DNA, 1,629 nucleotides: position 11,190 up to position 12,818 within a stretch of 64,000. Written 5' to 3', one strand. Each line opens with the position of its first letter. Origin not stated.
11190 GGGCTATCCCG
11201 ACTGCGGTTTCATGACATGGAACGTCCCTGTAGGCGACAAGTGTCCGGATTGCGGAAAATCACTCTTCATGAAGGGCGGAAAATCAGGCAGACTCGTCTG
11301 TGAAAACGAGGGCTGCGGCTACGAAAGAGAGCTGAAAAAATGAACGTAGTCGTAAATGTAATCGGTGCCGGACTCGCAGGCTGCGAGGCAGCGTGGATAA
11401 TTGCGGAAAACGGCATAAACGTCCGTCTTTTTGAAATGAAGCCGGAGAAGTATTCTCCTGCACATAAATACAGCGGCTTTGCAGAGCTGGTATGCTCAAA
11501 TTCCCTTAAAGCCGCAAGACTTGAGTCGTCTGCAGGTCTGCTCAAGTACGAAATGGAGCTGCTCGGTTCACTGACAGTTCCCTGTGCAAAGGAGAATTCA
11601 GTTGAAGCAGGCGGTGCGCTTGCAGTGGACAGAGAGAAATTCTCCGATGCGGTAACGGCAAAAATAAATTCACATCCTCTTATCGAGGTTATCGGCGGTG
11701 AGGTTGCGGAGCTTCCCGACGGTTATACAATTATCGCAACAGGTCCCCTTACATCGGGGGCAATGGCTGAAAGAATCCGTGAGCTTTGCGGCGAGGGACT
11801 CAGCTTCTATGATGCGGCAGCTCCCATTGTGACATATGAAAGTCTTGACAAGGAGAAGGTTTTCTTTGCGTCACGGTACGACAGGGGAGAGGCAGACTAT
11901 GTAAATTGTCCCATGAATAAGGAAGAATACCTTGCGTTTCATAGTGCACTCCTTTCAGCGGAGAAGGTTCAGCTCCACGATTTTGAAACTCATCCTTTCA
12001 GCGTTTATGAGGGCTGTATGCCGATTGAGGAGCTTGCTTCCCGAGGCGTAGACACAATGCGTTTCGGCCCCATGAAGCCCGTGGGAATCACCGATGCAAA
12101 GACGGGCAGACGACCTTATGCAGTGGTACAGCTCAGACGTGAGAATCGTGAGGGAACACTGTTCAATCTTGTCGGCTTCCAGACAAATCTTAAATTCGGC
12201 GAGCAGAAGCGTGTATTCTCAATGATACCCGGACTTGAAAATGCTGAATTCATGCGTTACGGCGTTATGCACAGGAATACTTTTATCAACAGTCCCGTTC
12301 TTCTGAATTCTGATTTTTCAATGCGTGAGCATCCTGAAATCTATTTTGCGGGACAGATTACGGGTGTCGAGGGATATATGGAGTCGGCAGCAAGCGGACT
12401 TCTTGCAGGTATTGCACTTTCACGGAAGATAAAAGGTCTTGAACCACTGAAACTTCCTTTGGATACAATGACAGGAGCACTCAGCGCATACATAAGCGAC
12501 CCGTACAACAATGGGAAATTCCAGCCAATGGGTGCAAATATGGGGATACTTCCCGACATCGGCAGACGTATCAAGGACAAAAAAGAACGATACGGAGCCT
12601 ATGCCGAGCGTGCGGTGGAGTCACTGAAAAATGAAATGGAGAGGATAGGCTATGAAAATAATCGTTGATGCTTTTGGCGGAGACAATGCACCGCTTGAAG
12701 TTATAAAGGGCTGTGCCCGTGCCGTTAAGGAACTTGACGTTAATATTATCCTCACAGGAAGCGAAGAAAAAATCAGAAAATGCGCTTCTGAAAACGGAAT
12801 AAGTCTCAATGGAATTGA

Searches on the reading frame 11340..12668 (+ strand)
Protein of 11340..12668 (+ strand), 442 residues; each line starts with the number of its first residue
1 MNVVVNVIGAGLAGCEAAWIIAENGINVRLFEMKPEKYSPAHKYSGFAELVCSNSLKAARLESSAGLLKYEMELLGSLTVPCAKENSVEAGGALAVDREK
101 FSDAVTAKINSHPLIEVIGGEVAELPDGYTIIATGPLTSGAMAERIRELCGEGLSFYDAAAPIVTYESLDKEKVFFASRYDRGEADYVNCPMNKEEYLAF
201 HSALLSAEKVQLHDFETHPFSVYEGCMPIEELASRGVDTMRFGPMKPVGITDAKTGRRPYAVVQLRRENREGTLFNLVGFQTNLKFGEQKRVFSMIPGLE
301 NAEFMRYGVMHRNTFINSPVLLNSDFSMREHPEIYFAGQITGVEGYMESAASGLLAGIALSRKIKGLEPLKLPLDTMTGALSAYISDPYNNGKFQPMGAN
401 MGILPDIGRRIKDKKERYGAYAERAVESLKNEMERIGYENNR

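Call 57: find_encoding_contigs(protein=window:11340-12668:+, flank=10000, max_places=1)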
Protein window:11340-12668:+ (442 aa): 13 contigs read that carry it; 1 place shown.
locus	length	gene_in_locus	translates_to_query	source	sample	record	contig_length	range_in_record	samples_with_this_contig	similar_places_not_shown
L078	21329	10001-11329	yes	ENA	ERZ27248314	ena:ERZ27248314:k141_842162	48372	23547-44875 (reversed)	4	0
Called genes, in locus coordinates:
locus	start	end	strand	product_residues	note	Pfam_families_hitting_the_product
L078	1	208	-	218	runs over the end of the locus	PF00583:Acetyltransf_1, PF13508:Acetyltransf_7 (faint)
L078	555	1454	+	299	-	PF18899:DUF5655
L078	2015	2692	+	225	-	PF01048:PNP_UDP_1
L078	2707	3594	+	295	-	-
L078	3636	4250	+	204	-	PF09551:Spore_II_R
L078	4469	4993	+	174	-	PF05198:IF3_N, PF00707:IF3_C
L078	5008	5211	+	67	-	PF01632:Ribosomal_L35p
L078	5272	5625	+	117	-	PF00453:Ribosomal_L20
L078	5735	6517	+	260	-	PF22435:MRM3-like_sub_bind, PF08032:SpoU_sub_bind (weak), PF00588:SpoU_methylase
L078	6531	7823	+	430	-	PF02481:DNA_processg_A, PF17782:WHD_DprA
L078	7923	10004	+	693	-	PF01751:Toprim, PF01131:Topoisom_bac, PF01396:Zn_ribbon_Top1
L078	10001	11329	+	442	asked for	PF01134:GIDA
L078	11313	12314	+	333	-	PF02504:FA_synthesis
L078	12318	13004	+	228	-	PF14622:Ribonucleas_3_3, PF00636:Ribonuclease_3, PF00035:dsrm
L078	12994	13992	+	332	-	PF04055:Radical_SAM, PF16199:Radical_SAM_C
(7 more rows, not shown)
